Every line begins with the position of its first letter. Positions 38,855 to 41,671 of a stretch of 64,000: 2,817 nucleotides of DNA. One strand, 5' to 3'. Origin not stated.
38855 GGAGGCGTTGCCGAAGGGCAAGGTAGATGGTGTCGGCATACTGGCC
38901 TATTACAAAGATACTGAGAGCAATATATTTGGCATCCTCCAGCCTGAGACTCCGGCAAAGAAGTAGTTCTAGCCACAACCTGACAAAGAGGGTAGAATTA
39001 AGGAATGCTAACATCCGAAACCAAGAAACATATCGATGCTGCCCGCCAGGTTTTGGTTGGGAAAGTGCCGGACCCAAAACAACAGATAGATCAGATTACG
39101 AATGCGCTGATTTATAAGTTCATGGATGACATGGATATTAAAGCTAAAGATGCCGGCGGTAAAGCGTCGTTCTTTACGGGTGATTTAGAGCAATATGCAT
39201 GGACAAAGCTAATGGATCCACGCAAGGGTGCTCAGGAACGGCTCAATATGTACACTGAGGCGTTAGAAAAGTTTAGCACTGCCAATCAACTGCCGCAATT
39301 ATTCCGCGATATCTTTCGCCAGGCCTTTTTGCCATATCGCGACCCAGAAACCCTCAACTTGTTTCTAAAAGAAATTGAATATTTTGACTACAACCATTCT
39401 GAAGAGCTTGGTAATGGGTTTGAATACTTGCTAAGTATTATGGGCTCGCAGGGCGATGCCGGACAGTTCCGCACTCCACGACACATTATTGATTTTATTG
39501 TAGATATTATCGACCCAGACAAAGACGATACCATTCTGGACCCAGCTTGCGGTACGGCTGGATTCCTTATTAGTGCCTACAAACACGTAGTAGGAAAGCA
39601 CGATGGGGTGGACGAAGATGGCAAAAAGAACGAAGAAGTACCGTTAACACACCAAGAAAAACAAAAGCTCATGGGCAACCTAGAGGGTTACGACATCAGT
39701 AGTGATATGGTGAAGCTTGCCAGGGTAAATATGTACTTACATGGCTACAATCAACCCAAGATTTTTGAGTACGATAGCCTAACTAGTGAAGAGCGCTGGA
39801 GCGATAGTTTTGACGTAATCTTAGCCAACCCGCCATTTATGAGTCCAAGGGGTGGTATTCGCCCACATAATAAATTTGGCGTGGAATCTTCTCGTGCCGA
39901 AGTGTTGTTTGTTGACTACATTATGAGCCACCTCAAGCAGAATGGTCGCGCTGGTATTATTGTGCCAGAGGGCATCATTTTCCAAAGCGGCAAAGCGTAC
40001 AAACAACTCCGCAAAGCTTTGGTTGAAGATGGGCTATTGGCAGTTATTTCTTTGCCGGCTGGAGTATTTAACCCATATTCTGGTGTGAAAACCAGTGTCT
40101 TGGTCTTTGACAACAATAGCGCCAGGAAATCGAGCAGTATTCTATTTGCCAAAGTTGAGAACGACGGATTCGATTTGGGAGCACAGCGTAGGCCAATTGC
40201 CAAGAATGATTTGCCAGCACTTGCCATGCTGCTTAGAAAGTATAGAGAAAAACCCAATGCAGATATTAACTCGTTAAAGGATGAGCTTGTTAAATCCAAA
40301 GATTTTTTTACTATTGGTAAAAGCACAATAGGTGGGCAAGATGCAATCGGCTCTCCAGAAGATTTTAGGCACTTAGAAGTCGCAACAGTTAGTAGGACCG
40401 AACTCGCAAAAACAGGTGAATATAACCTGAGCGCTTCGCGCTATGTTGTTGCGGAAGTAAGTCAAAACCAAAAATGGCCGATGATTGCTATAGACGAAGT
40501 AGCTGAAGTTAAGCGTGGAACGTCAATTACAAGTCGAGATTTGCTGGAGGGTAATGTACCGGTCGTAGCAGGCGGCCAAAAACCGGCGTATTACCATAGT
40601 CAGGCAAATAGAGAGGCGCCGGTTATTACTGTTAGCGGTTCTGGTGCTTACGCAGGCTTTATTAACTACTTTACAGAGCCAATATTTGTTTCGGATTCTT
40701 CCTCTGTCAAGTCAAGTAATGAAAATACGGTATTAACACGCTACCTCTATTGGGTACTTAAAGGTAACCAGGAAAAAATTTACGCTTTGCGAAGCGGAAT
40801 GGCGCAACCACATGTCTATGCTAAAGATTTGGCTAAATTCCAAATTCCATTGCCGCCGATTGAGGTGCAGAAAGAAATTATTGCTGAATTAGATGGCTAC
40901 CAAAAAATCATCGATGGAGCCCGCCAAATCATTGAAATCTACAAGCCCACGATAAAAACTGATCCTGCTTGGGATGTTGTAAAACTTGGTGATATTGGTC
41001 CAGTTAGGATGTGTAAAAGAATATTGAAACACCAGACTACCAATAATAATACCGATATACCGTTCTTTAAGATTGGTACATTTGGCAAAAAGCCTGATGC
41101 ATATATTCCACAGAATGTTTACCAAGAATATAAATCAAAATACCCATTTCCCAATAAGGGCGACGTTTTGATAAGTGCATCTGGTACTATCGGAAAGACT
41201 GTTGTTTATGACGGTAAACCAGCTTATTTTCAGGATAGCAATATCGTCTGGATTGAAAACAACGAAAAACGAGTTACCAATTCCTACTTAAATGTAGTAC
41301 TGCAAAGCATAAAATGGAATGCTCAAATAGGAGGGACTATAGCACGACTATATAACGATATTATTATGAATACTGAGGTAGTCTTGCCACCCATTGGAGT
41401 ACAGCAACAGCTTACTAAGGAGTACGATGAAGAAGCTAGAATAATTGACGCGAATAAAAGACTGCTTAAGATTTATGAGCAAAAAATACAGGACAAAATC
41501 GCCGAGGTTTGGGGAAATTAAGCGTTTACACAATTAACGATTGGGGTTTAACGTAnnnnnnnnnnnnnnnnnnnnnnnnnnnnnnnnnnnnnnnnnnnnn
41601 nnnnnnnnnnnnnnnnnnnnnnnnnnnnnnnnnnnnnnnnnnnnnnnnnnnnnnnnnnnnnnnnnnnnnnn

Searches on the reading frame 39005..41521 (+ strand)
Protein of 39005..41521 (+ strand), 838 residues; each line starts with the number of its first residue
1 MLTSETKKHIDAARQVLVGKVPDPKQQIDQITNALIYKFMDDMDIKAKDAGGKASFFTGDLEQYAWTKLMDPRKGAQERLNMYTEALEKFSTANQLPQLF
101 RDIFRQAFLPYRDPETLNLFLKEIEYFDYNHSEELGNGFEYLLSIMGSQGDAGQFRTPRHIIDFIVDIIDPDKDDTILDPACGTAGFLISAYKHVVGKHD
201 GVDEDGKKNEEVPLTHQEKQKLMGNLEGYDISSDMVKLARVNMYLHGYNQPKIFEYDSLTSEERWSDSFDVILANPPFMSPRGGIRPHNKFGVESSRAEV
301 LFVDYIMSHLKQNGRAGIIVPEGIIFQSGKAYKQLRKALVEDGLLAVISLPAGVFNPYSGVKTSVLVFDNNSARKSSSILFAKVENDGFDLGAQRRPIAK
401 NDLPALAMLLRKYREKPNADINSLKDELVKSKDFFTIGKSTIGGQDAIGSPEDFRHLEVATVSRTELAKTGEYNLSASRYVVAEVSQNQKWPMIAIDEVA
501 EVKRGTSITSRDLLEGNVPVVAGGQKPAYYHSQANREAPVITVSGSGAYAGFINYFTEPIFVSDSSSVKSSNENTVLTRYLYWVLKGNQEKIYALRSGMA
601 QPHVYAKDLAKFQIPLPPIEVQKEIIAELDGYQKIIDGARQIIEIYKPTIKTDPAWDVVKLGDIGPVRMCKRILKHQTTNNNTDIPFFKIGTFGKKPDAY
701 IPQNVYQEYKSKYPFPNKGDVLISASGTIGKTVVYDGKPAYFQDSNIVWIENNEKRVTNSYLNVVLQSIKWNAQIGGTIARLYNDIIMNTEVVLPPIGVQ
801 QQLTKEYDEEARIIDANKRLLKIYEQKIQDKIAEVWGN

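Call 6: search_protein_families(library=pfam, proteins=[window:39005-41521:+], max_evalue=1)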
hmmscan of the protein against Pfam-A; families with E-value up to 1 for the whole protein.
window:39005-41521:+ (838 aa): 10 families
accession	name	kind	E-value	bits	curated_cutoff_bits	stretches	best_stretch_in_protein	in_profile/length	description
PF02384.22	N6_Mtase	-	2.5e-49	168.7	20.4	1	133-419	4-281/311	N-6 DNA Methylase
PF01420.25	Methylase_S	-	8e-40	137.2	22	2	656-803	4-145/168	Type I restriction modification DNA specificity domain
PF07669.17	Eco57I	-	4.4e-10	40.4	25.3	1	252-345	67-159/171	Eco57I restriction-modification methylase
PF01170.24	UPF0020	-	5.3e-08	33.2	22.3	1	165-278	20-131/197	RMKL-like, methyltransferase domain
PF13847.12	Methyltransf_31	-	1.5e-05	25.2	27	1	172-277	2-83/145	Methyltransferase domain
PF05175.20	MTS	-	0.00039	20.5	23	1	225-280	57-110/170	Methyltransferase small domain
PF20473.4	MmeI_Mtase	-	0.0016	18.1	27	1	176-254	22-93/259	MmeI, DNA-methyltransferase domain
PF13649.12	Methyltransf_25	-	0.053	14.7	27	0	224-274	22-70/97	Methyltransferase domain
PF01209.24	Ubie_methyltran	-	0.15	11.8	20.1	1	163-271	37-119/233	ubiE/COQ5 methyltransferase family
PF02185.22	HR1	-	0.47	10.9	33.1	0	800-831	2-32/67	Hr1 repeat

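Call 7: search_protein_families(library=padloc, proteins=[window:39005-41521:+], max_evalue=1)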
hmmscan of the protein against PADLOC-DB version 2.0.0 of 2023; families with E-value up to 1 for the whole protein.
window:39005-41521:+ (838 aa): 146 families (the best 25 are shown)
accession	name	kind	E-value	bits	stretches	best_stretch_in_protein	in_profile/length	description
PDLC03021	MTase_I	-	1.1e-93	312.7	1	1-505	2-477/491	Type I methyltransferase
PDLC03026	MTase_I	-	5.7e-59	198.5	1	62-379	52-367/487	Type I methyltransferase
PDLC03025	MTase_I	-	2.3e-47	160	1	115-373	120-374/569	Type I methyltransferase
PDLC04134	mad2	-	4.6e-39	132.6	1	7-413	142-487/492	mads_2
PDLC03036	MTase_I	-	2.6e-35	119.9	1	123-371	184-432/635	Type I methyltransferase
PDLC03107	Specificity_I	-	1e-34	118.3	2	655-836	2-185/392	Type I specificity subunit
PDLC03068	Specificity_I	-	1.2e-33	114.9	2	655-808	3-163/403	Type I specificity subunit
PDLC03077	Specificity_I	-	1.3e-32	111.9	2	658-803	219-370/417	Type I specificity subunit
PDLC03624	REase_MTase_IIG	-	2.3e-32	109.9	3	478-647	876-1056/1271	Type IIG restriction enzyme-methyltransferase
PDLC03098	Specificity_I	-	4.4e-30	103.4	2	656-801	29-183/443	Type I specificity subunit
PDLC03099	Specificity_I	-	6.2e-29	99.3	2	490-646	4-157/405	Type I specificity subunit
PDLC03318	MTase_II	-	7e-27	92.1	2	35-259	232-459/723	Type II methyltransferase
PDLC03018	MTase_I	-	7.4e-27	92.1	3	121-200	274-354/749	Type I methyltransferase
PDLC03034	MTase_I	-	1.1e-24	84.8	2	121-209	296-380/672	Type I methyltransferase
PDLC03031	MTase_I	-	1.2e-24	84.7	1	128-371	158-404/834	Type I methyltransferase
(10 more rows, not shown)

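Call 8: search_protein_families(library=ncbifam, proteins=[window:39005-41521:+], max_evalue=1)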
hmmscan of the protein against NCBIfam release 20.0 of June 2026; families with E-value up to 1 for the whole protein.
window:39005-41521:+ (838 aa): 15 families
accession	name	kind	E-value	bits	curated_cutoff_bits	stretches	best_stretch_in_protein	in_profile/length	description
NF047738.1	antiphage_MADS2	equivalog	4e-32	111.3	720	2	121-280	278-454/654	methylation-associated defense system DNA methyltransferase MAD2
TIGR00497.1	hsdM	equivalog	2.4e-17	62.8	242.75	1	124-387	169-433/515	type I restriction-modification system subunit M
NF047740.1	antiphage_MADS5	equivalog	7.2e-07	28.4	400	1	716-832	101-223/461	methylation-associated defense system restriction endonuclease subunit S MAD5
TIGR02987.1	met_A_Alw26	exception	1.3e-06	27.5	353.5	2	160-279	11-123/523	Alw26I/Eco31I/Esp3I family type II restriction adenine-specific DNA-methyltransferase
NF007278.0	PRK09737.1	equivalog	2.6e-06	26.5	662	2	575-627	325-380/461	type I restriction-modification system specificity subunit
NF033452.1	BREX_1_MTaseX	exception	4.4e-06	24.8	500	1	265-379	504-625/1210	BREX-1 system adenine-specific DNA-methyltransferase PglX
TIGR01177.1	TIGR01177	hypoth_equivalog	0.00013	21.4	316.55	1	173-191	182-200/330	TIGR01177 family methyltransferase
TIGR03534.1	RF_mod_PrmC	equivalog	0.00022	20.8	199.1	1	165-280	80-168/253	peptide chain release factor N(5)-glutamine methyltransferase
NF040721.1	Trm14_Arch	equivalog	0.0037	16.4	280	1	165-328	183-342/370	tRNA (guanine(6)-N2)-methyltransferase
NF033454.1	BREX_5_MTaseX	exception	0.004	14.7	900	1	172-247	300-368/1404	BREX-5 system adenine-specific DNA-methyltransferase PglX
NF011529.0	PRK14968.1-3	equivalog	0.0051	16.3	162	1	223-319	56-155/198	putative methyltransferase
TIGR00536.1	hemK_fam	subfamily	0.012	14.7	115.5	1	227-281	142-195/286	HemK family protein methyltransferase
TIGR03533.1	L3_gln_methyl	equivalog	0.013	14.9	229.7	1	226-280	148-201/284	50S ribosomal protein L3 N(5)-glutamine methyltransferase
NF008748.0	PRK11783.1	equivalog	0.022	13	466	1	230-314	571-653/704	bifunctional 23S rRNA (guanine(2069)-N(7))-methyltransferase RlmK/23S rRNA (guanine(2445)-N(2))-methyltransferase RlmL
NF033455.1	BREX_6_MTaseX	exception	0.023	12.2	900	1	174-248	329-401/1319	BREX-6 system adenine-specific DNA-methyltransferase PglX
